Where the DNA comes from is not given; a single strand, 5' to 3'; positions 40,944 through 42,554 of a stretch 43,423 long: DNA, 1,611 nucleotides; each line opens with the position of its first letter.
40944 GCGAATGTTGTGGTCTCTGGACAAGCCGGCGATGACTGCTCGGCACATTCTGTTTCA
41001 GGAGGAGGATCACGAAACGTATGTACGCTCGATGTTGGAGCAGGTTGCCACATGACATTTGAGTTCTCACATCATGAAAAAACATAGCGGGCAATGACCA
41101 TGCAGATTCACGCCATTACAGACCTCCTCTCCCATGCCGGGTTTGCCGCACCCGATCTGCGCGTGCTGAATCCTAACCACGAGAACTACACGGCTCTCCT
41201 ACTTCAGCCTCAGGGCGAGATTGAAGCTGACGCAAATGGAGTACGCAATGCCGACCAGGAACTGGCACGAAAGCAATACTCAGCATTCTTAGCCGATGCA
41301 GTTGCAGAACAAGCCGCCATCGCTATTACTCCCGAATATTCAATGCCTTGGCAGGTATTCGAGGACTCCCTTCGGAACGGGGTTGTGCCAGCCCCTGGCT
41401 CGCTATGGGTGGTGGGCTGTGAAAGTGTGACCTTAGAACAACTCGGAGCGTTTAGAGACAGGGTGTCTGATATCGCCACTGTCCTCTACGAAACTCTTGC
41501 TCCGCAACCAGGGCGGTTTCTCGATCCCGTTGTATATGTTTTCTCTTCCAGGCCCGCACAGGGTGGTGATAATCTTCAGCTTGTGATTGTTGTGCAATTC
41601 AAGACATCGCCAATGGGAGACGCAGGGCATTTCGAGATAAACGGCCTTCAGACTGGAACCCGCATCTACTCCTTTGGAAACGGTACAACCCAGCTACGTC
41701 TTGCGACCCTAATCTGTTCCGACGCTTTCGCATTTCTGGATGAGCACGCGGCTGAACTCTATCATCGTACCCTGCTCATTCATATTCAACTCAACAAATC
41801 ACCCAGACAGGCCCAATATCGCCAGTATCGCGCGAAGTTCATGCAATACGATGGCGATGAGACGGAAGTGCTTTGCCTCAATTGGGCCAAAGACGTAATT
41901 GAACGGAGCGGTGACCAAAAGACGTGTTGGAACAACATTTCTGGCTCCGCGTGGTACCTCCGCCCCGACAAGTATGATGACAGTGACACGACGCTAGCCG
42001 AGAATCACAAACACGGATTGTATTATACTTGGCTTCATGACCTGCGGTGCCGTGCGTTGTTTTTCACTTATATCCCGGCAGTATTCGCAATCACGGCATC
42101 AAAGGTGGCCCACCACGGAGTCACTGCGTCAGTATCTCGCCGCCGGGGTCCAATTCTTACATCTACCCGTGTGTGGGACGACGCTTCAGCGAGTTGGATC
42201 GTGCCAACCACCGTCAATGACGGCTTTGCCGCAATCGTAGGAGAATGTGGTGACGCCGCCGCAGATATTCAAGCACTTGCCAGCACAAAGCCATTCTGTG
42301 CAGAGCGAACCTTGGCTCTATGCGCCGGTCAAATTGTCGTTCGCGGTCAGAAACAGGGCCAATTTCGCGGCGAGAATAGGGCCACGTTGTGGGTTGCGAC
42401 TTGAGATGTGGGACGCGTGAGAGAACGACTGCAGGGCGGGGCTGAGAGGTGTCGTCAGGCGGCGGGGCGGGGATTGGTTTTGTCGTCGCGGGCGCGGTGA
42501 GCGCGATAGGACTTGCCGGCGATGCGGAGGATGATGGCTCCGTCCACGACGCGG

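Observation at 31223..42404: Compact HTH / SNF2 / giant Mod / Res-like helicase-nuclease / CN-hydrolase-like operon: a type III-like R-M core with extra partners (candidate undescribed defence system)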

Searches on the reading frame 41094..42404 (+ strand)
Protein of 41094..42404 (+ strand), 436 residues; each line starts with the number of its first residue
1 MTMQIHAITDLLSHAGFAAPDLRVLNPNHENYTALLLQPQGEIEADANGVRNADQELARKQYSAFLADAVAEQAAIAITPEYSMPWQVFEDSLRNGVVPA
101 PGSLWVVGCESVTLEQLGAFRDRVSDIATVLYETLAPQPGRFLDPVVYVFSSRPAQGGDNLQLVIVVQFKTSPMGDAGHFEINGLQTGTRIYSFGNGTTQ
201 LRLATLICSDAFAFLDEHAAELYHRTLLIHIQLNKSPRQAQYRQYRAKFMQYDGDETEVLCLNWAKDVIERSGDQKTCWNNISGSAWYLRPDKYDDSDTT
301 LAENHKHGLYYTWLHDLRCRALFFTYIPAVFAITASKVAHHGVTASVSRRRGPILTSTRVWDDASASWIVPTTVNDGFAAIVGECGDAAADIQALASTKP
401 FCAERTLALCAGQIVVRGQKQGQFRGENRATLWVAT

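Call 3: search_protein_families(library=pfam, proteins=[window:41094-42404:+], max_evalue=0.01)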
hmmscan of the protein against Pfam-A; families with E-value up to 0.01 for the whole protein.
window:41094-42404:+ (436 aa): 0 families

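Call 4: search_protein_families(library=padloc, proteins=[window:41094-42404:+], max_evalue=0.01)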
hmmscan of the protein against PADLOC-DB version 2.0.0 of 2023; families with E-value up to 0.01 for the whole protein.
window:41094-42404:+ (436 aa): 0 families

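Call 5: search_protein_families(library=ncbifam, proteins=[window:41094-42404:+], max_evalue=0.01)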
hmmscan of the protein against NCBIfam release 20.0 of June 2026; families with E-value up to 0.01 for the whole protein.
window:41094-42404:+ (436 aa): 0 families

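Call 9: search_solved_structures(query=window:41094-42404:+, max_evalue=10)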
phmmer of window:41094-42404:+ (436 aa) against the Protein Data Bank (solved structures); distinct sequences matched with E-value up to 10: 0.

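Call 10: find_homologous_proteins(query=window:41094-42404:+)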
Query window:41094-42404:+ (436 aa): 409 proteins with E <= 0.001 among 8000 candidates; the best 120 are listed.
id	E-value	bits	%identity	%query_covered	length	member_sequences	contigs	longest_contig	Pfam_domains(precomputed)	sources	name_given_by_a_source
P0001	1.7e-298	1007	100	100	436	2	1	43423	-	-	-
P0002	9.7e-219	744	77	94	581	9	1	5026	-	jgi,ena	jgi:hypothetical protein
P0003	1.8e-215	734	77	94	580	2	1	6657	-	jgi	-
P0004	4.4e-215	732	76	94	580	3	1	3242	-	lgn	-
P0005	4.9e-215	732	77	95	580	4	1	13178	-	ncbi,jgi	jgi:hypothetical protein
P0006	3.0e-214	730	76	94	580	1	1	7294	-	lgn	-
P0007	9.9e-214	728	75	95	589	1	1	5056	-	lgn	-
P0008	1.1e-213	728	76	94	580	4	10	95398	-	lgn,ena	-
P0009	6.8e-209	712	74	95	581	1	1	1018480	-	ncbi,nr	ncbi:MAG: hypothetical protein JSR77_05815 [Planctomycetes bacterium]|nr:hypothetical protein [Planc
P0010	1.4e-207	708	75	94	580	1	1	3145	-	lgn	-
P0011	3.4e-207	706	73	95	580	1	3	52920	-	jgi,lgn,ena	jgi:hypothetical protein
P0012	3.0e-206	703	74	94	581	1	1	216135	-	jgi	jgi:hypothetical protein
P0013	7.2e-200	682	71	95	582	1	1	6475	-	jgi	jgi:hypothetical protein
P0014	6.7e-195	666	69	95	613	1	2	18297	-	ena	-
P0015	3.2e-192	657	68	94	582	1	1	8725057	-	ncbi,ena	-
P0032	2.6e-169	581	63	94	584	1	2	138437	-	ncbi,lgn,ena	-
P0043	1.7e-157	542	57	94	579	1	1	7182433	-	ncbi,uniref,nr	ncbi:hypothetical protein [Crateriforma conspicua]|uniref:hypothetical protein n=1 Tax=Crateriforma 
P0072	2.5e-145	502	54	94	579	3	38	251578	-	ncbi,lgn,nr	ncbi:MAG: hypothetical protein AMXMBFR77_17030 [Phycisphaerales bacterium]|nr:hypothetical protein [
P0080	2.7e-143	496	53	94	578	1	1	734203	-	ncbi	-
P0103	1.1e-140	487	52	90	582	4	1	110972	-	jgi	jgi:hypothetical protein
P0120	1.8e-138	480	51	94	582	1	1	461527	-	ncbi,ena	-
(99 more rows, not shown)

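Call 11: find_encoding_contigs(protein=P0043, flank=10000, max_places=2)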
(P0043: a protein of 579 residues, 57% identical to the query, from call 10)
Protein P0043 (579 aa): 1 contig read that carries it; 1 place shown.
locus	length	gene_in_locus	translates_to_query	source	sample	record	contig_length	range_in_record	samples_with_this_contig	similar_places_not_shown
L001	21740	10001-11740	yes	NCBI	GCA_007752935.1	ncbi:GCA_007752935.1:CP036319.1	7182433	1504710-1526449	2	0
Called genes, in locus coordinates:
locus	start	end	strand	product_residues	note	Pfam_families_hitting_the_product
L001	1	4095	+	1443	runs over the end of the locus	PF02384:N6_Mtase (faint), PF20473:MmeI_Mtase, PF07669:Eco57I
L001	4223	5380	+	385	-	PF13784:Fic_N, PF02661:Fic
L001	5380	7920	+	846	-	PF08665:PglZ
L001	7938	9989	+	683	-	PF20442:BrxL_N, PF13337:BrxL_ATPase, PF05362:Lon_C, PF13541:ChlI (weak)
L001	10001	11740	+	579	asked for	-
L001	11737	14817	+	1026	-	PF02463:SMC_N, PF13175:AAA_15 (faint), PF13304:AAA_21 (faint), PF13166:AAA_13 (weak)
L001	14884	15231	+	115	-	PF12797:Fer4_2 (faint), PF12837:Fer4_6 (faint), PF13187:Fer4_9 (faint), PF13237:Fer4_10 (weak), PF14697:Fer4_21 (faint), PF12838:Fer4_7, PF13484:Fer4_16 (faint), PF00037:Fer4 (weak)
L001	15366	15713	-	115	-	PF00589:Phage_integrase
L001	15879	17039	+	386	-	-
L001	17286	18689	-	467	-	PF05787:PhoX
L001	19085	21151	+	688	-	PF26549:Tricorn_N (faint), PF01738:DLH (faint), PF12697:Abhydrolase_6, PF20434:BD-FAE, PF00326:Peptidase_S9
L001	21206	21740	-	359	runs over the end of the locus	PF02492:cobW, PF07683:CobW_C (weak)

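Call 12: find_encoding_contigs(protein=P0120, flank=10000, max_places=2)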
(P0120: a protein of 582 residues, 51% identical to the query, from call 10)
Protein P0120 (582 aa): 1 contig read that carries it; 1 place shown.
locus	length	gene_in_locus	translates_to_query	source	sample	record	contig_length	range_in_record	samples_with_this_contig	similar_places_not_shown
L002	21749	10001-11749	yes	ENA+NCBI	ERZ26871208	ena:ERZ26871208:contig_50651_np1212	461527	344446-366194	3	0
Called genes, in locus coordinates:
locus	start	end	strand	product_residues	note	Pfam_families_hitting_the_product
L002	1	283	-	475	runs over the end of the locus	PF03137:OATP (faint), PF00083:Sugar_tr, PF07690:MFS_1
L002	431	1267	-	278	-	PF01026:TatD_DNase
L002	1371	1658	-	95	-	-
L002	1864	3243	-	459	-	PF07394:DUF1501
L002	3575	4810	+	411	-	PF00404:Dockerin_1 (faint), PF01839:FG-GAP (faint), PF13202:EF-hand_5 (faint), PF13517:FG-GAP_3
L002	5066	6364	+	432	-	PF13620:CarboxypepD_reg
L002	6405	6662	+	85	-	PF09413:DUF2007 (weak)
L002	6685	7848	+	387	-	PF13439:Glyco_transf_4, PF13579:Glyco_trans_4_4, PF20706:GT4-conflict, PF00534:Glycos_transf_1, PF13692:Glyco_trans_1_4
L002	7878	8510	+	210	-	PF13899:Thioredoxin_7 (weak), PF13098:Thioredoxin_2 (weak)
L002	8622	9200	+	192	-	PF12799:LRR_4 (faint), PF13855:LRR_8 (faint)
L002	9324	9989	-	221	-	-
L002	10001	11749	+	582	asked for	-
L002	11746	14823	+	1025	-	PF02463:SMC_N, PF13166:AAA_13 (faint), PF13175:AAA_15 (weak), PF13304:AAA_21 (faint), PF13476:AAA_23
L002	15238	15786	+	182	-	-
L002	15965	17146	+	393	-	-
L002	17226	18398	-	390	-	PF00578:AhpC-TSA (weak), PF08534:Redoxin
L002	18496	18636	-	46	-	-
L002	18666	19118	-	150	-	-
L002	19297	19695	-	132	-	PF05168:HEPN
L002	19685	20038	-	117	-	PF01909:NTP_transf_2, PF18765:Polbeta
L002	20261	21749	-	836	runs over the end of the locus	PF07676:PD40 (faint), PF19815:DUF6298 (weak), PF12904:Collagen_bind_2 (weak)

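Call 29: search_protein_families(library=padloc, proteins=[L001:10001-11740:+, L001:11737-14817:+, L002:11746-14823:+], max_evalue=0.001)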
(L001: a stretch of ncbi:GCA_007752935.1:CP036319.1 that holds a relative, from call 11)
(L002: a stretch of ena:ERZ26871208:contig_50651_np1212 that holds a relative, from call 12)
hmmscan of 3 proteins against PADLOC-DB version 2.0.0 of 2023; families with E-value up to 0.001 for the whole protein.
L001:10001-11740:+ (579 aa): 0 families

L001:11737-14817:+ (1026 aa): 30 families (the best 25 are shown)
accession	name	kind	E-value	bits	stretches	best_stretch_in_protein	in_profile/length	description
PDLC03859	LmuB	-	1.4e-31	108.4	1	206-1007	16-593/611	-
PDLC03865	LmuB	-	6.6e-31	105.4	3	934-1011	905-986/1007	-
PDLC03868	LmuB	-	6.6e-20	69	2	271-893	185-803/1035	-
PDLC04135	mad3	-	5.8e-19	66.9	2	680-1002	110-326/374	mads_3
PDLC03861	LmuB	-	2.5e-18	63.5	2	933-1021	1106-1195/1213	-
PDLC02980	AriA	-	9.5e-10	36.9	1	217-291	1-80/304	-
PDLC02979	AriA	-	3.9e-09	34.8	1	217-427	25-264/373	-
PDLC02981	AriAB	-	5.9e-08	29.8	1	197-251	5-59/694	-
PDLC02336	AbiLi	-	3e-07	28.3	1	195-420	2-201/340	AbiLi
PDLC04611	PDC-M38A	-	1.4e-06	26.1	1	195-398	2-179/383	-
PDLC02913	ATPase_I-A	-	3.6e-06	24.4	1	190-236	49-95/508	-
PDLC00279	PtuA1|PtuA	-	9.9e-06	22.9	1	192-293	3-107/416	AAA ATPase domain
PDLC00091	GajA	-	1.1e-05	22.5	1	194-248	2-57/627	AAA ATPase domain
PDLC00278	PtuA1|PtuA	-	1.2e-05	22.8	1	195-257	3-65/436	AAA ATPase domain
PDLC04140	mad8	-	1.9e-05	22.4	1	219-385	31-160/314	mads_8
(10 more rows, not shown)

L002:11746-14823:+ (1025 aa): 51 families (the best 25 are shown)
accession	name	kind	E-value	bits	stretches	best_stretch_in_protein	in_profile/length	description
PDLC03859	LmuB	-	7e-34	116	1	196-1007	6-593/611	-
PDLC03865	LmuB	-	2.3e-28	96.9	2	934-1011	905-986/1007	-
PDLC04135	mad3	-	1.4e-19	68.9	2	754-1002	71-326/374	mads_3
PDLC03861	LmuB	-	1.3e-16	57.8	2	935-1015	1108-1191/1213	-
PDLC03868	LmuB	-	5.1e-14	49.5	3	935-1011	916-993/1035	-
PDLC02979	AriA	-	2.2e-11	42.2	1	195-249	3-57/373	-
PDLC02980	AriA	-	1.8e-09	36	1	218-238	2-22/304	-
PDLC02913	ATPase_I-A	-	3.8e-09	34.2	1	188-237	47-96/508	-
PDLC02336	AbiLi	-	1.2e-08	32.9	1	194-244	1-49/340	AbiLi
PDLC00299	PtuA1|PtuA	-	3.4e-08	30.9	1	182-237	42-97/535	AAA ATPase domain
PDLC04611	PDC-M38A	-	6.4e-08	30.5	1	195-245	2-51/383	-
PDLC00271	PtuA1|PtuA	-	7.4e-08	30.3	1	195-240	3-48/421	AAA ATPase domain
PDLC00069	GajA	-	2e-07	27.8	1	194-254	2-62/687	AAA ATPase domain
PDLC03878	NsnB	-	2.6e-07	28.7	1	195-243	2-49/345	-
PDLC00278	PtuA1|PtuA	-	4e-07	27.7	1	195-256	3-64/436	AAA ATPase domain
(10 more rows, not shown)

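Call 30: search_protein_families(library=pfam, proteins=[L001:10001-11740:+, L001:11737-14817:+], max_evalue=0.001)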
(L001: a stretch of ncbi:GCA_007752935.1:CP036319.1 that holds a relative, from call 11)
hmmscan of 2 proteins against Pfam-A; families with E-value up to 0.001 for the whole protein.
L001:10001-11740:+ (579 aa): 0 families

L001:11737-14817:+ (1026 aa): 5 families
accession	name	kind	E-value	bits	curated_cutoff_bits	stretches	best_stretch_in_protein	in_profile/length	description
PF02463.25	SMC_N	-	6.5e-12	45.8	40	1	194-1001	1-200/220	RecF/RecN/SMC N terminal domain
PF13166.12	AAA_13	-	2.9e-08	33.4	36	1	503-1006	105-577/713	AAA domain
PF13304.12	AAA_21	-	1.2e-07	32.6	27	0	218-294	2-83/304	AAA domain, putative AbiEii toxin, Type IV TA system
PF13175.12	AAA_15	-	8.8e-06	26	32.1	0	195-427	3-265/374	AAA ATPase domain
PF13476.12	AAA_23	-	0.00093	20.3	27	0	198-399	2-177/201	AAA domain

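Call 49: predict_structure(alignment_id=A1)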
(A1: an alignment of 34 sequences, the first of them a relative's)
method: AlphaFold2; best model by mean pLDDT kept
length: 580 residues; sequences in the alignment: 34
mean_pLDDT: 82.2   pTM: 0.85
mean pLDDT of the five models: 82.2, 81.6, 78.2, 74.5, 73.3
residues with pLDDT >= 90: 213; 70-90: 248; 50-70: 104; < 50: 15
segments of 3 or more residues with pLDDT < 50: 169-171, 173-176, 208-211
pLDDT, mean of each block of 10 residues (from residue 1): 82 82 85 93 84 95 95 91 91 86 87 86 83 68 57 52 55 49 67 83 65 65 83 73 67 77 89 81 76 76 86 82 89 75 68 92 92 87 97 93 97 92 87 86 89 96 91 92 95 95 90 92 94 89 93 86 61 59
secondary structure, 60 per line:
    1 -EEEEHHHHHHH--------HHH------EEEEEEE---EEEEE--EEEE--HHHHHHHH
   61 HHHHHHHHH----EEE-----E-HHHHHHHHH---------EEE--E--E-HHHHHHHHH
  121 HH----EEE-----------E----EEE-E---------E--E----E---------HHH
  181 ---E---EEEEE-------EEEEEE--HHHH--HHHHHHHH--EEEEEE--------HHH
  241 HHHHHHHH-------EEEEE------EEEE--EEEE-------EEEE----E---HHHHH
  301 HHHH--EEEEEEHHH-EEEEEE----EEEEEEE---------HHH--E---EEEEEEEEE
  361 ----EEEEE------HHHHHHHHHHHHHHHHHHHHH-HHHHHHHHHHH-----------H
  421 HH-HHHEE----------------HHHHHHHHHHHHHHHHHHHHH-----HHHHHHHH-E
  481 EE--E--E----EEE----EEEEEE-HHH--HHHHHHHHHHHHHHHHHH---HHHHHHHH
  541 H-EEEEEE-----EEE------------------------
elements in order: E2-5 H6-12 E30-36 E40-44 E47-50 H53-69 E74-76 H84-92 E102-104 H112-122 E127-129 E146-148 E188-192 E200-205 H208-211 H214-221 E224-229 H238-248 E256-260 E267-270 E273-276 E284-287 H296-304 E307-312 E317-322 E327-333 E352-360 E365-369 H376-396 H398-408 H445-465 H471-478 E480-482 E493-495 E500-505 H512-529 H533-541 E543-548 E554-556

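Call 53: fold_search(model_id=the predicted structure, library=pdb)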
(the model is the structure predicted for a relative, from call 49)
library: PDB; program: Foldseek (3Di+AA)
matches with E <= 10: 639; with E <= 0.001: 40
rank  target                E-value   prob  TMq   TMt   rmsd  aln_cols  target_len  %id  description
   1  5kha_A                2.7e-06  1.00  0.28  0.30  15.0       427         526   11  Structure of glutamine-dependent NAD+ synthetase from Acinetobacter baumannii in complex with adenosine diphosphate (A (released 2016-07-27)
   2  5g3o_E                3.2e-06  1.00  0.25  0.46   9.0       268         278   14  Bacillus cereus formamidase (BceAmiF) inhibited with urea. (released 2017-04-12)
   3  5kha_B                3.4e-06  1.00  0.28  0.30  17.8       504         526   10  Structure of glutamine-dependent NAD+ synthetase from Acinetobacter baumannii in complex with adenosine diphosphate (A (released 2016-07-27)
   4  5g3o_C                7.1e-06  1.00  0.24  0.45  10.6       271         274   14  Bacillus cereus formamidase (BceAmiF) inhibited with urea. (released 2017-04-12)
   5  5g3o_A                7.5e-06  1.00  0.24  0.44   9.0       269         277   14  Bacillus cereus formamidase (BceAmiF) inhibited with urea. (released 2017-04-12)
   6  5g3p_B                8.9e-06  1.00  0.25  0.40   9.3       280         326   13  Bacillus cereus formamidase (BceAmiF) acetylated at the active site. (released 2017-04-12)
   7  5g3o_F                9.9e-06  1.00  0.25  0.45   9.7       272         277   14  Bacillus cereus formamidase (BceAmiF) inhibited with urea. (released 2017-04-12)
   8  5g3p_A                1.2e-05  1.00  0.25  0.40   9.3       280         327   13  Bacillus cereus formamidase (BceAmiF) acetylated at the active site. (released 2017-04-12)
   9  5g3o_D                2.0e-05  1.00  0.25  0.45   8.9       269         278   14  Bacillus cereus formamidase (BceAmiF) inhibited with urea. (released 2017-04-12)
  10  5g3o_B                2.2e-05  1.00  0.25  0.45   9.8       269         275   14  Bacillus cereus formamidase (BceAmiF) inhibited with urea. (released 2017-04-12)
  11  5g3p_C                2.8e-05  1.00  0.25  0.40   9.3       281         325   13  Bacillus cereus formamidase (BceAmiF) acetylated at the active site. (released 2017-04-12)
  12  2e2k_E                3.5e-05  1.00  0.24  0.40  10.6       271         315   13  Helicobacter pylori formamidase AmiF contains a fine-tuned cysteine-glutamate-lysine catalytic triad (released 2007-02-13)
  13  9wpo_D                3.7e-05  1.00  0.24  0.47   7.4       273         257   11  Crystal structure of the nitrilase superfamily protein CJ1056C from Campylobacter jejuni in space group P21 (released 2025-10-08)
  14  4kzf                  5.4e-05  1.00  0.24  0.38   8.9       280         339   14  The mechanism of the amidases: The effect of the mutation E142L in the amidase from Geobacillus pallidus (released 2013-08-21)
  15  2dyu_A                5.7e-05  1.00  0.24  0.39  10.1       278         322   12  Helicobacter pylori formamidase AmiF contains a fine-tuned cysteine-glutamate-lysine catalytic triad (released 2007-02-13)
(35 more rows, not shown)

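Call 70: find_encoding_contigs(protein=P0008, flank=10000, max_places=2)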
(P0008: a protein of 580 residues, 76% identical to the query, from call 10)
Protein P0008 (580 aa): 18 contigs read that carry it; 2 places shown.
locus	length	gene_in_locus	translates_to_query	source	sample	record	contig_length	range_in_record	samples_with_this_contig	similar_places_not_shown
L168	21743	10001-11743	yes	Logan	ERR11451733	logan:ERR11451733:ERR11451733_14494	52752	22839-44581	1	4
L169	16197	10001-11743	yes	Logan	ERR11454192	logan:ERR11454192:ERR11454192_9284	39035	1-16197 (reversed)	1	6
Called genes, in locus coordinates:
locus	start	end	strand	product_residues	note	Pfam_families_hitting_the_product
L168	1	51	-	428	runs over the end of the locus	PF00239:Resolvase (weak), PF07508:Recombinase, PF13408:Zn_ribbon_recom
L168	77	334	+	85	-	-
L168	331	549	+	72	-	-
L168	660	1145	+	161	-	-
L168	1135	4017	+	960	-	PF00176:SNF2-rel_dom, PF00270:DEAD, PF04851:ResIII, PF00271:Helicase_C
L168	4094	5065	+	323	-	PF13391:HNH_2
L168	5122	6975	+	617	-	PF01555:N6_N4_Mtase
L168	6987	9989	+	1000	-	PF00270:DEAD (weak), PF04851:ResIII, PF19778:RE_endonuc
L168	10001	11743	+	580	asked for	-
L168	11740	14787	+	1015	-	PF02463:SMC_N (faint), PF13175:AAA_15 (faint), PF13304:AAA_21 (faint), PF13476:AAA_23 (weak)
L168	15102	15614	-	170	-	-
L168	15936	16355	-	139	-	PF01047:MarR (weak), PF01978:TrmB (weak), PF12802:MarR_2 (weak)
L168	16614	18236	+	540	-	PF00662:Proton_antipo_N (weak), PF00361:Proton_antipo_M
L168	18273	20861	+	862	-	PF10070:DabA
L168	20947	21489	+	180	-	-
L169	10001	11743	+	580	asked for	-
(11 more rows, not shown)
